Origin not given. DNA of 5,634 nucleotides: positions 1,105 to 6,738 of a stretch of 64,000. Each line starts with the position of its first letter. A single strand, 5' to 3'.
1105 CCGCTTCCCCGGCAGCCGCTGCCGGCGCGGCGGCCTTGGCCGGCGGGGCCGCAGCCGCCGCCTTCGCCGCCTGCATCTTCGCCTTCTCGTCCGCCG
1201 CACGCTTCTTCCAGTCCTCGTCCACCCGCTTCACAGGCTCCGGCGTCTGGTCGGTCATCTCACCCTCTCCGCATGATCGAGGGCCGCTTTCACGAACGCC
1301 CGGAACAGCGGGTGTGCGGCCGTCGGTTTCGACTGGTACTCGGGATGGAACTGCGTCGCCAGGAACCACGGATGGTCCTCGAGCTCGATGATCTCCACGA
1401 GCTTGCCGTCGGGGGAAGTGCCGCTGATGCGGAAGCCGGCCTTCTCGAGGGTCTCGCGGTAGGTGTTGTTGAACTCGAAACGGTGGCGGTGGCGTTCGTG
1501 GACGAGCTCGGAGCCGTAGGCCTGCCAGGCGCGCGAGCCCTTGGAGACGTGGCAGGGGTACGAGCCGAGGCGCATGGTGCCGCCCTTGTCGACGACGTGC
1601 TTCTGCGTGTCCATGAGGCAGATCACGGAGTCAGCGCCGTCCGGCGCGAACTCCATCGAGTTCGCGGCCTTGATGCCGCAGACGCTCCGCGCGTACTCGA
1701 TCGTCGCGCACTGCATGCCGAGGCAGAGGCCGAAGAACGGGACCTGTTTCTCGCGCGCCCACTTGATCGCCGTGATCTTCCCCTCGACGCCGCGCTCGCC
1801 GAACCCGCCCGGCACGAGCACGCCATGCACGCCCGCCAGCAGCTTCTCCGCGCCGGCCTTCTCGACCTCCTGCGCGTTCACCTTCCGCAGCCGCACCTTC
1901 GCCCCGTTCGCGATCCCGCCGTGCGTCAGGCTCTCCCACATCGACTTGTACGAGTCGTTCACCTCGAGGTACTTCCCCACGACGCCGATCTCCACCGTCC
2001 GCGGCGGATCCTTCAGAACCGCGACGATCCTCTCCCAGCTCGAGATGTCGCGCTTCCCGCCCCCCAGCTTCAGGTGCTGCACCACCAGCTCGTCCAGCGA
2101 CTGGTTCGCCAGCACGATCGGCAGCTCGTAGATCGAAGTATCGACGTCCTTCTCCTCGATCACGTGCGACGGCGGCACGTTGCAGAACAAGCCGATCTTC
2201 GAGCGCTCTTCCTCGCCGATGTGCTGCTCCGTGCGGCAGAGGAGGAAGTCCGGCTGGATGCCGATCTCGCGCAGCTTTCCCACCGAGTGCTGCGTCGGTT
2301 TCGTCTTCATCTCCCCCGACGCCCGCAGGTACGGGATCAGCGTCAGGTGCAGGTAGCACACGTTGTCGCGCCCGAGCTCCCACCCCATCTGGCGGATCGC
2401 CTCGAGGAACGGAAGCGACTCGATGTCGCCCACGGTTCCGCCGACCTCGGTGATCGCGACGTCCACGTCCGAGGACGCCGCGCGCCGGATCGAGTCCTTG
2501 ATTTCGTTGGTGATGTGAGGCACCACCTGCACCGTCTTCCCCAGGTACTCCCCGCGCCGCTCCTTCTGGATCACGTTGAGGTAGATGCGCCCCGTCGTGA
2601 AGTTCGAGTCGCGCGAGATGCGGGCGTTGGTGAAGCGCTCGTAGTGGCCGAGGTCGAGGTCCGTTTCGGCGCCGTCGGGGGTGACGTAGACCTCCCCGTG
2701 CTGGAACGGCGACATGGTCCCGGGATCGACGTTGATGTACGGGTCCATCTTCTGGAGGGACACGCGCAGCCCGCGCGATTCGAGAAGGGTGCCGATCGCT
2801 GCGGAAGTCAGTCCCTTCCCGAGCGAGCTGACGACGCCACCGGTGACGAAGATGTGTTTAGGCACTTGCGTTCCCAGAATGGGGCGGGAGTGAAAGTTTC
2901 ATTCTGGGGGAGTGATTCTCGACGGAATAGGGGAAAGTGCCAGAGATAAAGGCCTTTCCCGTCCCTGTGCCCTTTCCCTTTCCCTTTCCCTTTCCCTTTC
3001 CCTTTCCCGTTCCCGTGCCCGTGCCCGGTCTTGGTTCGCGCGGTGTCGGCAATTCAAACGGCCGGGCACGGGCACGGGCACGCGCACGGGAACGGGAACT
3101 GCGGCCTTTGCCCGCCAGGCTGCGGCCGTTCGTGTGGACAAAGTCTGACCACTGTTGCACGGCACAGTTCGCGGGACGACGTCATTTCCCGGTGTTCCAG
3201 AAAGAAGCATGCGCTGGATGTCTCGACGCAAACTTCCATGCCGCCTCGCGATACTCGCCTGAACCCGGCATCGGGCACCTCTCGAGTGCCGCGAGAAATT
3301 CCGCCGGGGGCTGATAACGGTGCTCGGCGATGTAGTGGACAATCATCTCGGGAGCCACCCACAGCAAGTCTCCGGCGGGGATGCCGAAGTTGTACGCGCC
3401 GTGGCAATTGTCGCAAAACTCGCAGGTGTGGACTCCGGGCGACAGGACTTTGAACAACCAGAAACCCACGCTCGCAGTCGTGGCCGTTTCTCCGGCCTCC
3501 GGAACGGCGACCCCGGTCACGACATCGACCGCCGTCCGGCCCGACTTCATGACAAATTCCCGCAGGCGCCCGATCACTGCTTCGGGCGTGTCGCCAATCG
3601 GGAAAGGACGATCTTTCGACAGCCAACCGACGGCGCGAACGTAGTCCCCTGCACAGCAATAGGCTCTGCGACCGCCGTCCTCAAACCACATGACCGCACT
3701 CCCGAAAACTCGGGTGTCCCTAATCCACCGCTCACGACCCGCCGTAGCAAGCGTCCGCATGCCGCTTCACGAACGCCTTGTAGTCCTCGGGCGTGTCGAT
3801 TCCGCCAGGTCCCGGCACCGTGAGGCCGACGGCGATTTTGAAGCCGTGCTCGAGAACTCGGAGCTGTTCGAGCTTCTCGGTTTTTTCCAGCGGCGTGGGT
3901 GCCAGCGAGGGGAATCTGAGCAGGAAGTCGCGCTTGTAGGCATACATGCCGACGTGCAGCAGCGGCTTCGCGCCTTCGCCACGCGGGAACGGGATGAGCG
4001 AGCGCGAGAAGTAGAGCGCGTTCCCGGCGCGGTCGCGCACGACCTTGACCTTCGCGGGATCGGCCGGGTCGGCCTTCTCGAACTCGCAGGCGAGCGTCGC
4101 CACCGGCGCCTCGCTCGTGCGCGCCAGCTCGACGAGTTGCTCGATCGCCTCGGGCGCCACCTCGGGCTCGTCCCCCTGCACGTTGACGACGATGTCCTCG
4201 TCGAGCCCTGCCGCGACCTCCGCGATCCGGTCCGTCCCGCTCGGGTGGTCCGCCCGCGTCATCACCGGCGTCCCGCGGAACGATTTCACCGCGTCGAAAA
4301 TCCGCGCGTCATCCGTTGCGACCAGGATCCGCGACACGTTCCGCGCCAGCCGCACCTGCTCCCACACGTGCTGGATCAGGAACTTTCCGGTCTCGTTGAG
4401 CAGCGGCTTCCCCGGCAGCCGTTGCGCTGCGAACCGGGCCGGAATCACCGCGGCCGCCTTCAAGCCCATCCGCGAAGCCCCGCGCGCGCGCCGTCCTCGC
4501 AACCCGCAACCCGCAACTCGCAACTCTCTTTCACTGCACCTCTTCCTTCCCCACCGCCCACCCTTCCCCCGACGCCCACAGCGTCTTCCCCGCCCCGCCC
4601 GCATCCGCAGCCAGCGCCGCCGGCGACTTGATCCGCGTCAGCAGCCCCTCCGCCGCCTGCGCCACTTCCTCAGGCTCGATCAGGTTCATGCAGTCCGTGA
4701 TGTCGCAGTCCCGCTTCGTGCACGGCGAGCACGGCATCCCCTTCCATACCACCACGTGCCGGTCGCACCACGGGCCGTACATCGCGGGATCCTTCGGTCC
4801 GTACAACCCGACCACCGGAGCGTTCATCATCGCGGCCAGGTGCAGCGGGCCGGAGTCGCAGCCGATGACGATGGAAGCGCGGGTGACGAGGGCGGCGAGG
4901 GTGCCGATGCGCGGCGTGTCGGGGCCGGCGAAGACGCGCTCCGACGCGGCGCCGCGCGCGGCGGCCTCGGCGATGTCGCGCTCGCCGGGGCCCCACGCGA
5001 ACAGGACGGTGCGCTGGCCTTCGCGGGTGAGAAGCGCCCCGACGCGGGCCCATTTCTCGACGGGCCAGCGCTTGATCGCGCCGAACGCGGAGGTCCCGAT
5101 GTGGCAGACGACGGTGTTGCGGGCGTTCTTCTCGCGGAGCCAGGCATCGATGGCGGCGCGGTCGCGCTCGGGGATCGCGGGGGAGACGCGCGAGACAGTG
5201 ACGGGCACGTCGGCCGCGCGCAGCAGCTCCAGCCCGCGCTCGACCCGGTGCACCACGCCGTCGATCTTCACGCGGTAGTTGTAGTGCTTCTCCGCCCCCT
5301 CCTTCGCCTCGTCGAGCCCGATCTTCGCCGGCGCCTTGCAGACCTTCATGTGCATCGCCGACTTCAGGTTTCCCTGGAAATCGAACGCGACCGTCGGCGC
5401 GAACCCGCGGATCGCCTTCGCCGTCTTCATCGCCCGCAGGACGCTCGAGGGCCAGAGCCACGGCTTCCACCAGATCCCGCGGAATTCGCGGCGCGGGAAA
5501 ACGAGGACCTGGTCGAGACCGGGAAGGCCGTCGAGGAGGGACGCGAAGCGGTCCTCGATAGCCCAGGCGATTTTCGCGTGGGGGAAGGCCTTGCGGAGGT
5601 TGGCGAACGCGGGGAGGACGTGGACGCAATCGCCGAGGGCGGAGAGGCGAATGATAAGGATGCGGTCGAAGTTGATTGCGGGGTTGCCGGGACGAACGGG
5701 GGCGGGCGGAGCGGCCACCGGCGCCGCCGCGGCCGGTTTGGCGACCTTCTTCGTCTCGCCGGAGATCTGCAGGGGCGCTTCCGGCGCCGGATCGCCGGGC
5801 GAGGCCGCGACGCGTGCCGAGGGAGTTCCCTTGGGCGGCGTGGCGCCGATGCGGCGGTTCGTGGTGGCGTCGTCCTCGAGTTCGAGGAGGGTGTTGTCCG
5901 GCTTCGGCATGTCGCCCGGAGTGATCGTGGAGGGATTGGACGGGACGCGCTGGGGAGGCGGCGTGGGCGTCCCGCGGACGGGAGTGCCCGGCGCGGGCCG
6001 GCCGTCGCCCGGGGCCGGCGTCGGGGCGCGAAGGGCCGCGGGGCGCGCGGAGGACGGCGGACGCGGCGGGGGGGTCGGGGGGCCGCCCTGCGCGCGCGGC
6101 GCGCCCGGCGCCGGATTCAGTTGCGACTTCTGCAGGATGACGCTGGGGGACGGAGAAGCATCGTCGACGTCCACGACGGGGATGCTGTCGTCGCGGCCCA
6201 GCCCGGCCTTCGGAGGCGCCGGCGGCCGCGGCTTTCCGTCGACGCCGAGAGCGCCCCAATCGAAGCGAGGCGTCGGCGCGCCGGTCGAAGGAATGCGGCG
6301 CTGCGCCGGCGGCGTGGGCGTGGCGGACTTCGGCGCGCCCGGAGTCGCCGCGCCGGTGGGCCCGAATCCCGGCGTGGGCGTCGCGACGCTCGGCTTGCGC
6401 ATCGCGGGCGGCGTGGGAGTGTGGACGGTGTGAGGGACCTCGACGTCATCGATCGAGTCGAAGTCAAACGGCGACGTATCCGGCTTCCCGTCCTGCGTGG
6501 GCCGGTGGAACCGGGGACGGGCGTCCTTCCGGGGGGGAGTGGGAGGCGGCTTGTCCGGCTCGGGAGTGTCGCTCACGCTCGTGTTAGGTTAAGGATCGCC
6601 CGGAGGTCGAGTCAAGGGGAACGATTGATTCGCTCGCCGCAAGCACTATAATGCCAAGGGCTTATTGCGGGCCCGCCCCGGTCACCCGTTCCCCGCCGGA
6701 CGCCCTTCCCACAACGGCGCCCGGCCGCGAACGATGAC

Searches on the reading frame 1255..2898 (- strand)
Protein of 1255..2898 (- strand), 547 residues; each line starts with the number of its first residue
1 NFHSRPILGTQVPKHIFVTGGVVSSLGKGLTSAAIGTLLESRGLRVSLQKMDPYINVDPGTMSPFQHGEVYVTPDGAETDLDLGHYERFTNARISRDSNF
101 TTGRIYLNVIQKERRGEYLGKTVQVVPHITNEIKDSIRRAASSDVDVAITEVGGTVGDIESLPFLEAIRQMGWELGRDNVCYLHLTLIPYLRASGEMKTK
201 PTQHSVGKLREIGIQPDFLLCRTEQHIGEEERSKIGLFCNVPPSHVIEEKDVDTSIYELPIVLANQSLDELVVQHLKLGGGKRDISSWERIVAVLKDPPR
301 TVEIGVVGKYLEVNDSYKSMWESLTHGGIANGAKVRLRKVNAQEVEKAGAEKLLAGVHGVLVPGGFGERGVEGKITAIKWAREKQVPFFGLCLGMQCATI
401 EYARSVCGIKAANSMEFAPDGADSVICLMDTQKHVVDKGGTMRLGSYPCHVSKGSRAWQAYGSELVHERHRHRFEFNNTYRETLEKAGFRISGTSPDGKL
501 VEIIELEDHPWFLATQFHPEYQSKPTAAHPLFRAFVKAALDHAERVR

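Call 32: search_protein_families(library=pfam, proteins=[window:1255-2898:-], max_evalue=0.00001)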
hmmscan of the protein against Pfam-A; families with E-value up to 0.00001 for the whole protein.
window:1255-2898:- (547 aa): 3 families
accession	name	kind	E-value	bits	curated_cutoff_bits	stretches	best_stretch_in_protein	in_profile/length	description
PF06418.20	CTP_synth_N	-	8.8e-124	412.5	26.1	1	14-278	1-265/265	CTP synthase N-terminus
PF00117.34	GATase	-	2.1e-40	138.9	22.8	1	313-537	2-189/190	Glutamine amidotransferase class-I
PF07722.19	Peptidase_C26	-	2.6e-07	31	20.5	1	377-520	97-219/219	Peptidase C26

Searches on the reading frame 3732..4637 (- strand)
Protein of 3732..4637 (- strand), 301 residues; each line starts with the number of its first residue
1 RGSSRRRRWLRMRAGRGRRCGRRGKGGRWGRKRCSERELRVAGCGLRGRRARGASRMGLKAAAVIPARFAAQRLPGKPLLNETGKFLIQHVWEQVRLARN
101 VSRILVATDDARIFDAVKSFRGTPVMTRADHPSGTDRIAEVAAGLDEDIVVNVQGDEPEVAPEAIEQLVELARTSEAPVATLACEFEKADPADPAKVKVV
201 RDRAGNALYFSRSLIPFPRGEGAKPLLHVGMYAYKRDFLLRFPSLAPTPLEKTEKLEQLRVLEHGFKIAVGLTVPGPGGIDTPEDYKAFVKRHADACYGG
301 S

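Call 32: search_protein_families(library=pfam, proteins=[window:3732-4637:-], max_evalue=0.00001)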
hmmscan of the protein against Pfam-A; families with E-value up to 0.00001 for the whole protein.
window:3732-4637:- (301 aa): 2 families
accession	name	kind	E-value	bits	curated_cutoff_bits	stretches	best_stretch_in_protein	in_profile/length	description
PF02348.25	CTP_transf_3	-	2e-47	162.2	22.6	1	62-268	1-217/217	Cytidylyltransferase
PF12804.13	NTP_transf_3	-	1.1e-07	32.6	27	1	76-191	15-130/160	MobA-like NTP transferase domain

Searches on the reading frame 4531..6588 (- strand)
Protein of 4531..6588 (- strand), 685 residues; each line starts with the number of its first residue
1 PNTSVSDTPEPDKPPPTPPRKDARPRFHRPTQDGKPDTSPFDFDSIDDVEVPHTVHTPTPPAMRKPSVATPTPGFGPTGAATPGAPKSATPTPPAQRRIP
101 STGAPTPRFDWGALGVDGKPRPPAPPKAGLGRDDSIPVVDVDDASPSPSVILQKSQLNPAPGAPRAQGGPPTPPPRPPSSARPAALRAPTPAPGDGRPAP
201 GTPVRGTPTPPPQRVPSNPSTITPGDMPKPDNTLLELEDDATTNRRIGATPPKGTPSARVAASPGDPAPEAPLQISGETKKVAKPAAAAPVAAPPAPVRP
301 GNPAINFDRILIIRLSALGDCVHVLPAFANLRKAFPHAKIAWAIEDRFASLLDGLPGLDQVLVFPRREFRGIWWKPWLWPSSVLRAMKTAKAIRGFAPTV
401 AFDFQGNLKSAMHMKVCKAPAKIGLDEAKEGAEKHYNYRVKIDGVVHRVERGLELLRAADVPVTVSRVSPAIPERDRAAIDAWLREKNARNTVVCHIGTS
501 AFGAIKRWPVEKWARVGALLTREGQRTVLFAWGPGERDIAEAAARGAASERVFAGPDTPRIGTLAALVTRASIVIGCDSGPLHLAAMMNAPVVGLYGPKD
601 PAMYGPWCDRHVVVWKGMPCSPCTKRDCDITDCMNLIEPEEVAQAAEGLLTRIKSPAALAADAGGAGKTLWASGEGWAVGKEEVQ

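Call 32: search_protein_families(library=pfam, proteins=[window:4531-6588:-], max_evalue=0.00001)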
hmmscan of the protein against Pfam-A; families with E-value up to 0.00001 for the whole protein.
window:4531-6588:- (685 aa): 1 family
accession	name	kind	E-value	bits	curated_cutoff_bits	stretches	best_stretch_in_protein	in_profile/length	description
PF01075.23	Glyco_transf_9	-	1.3e-36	126.7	22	1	388-629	3-242/247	Glycosyltransferase family 9 (heptosyltransferase)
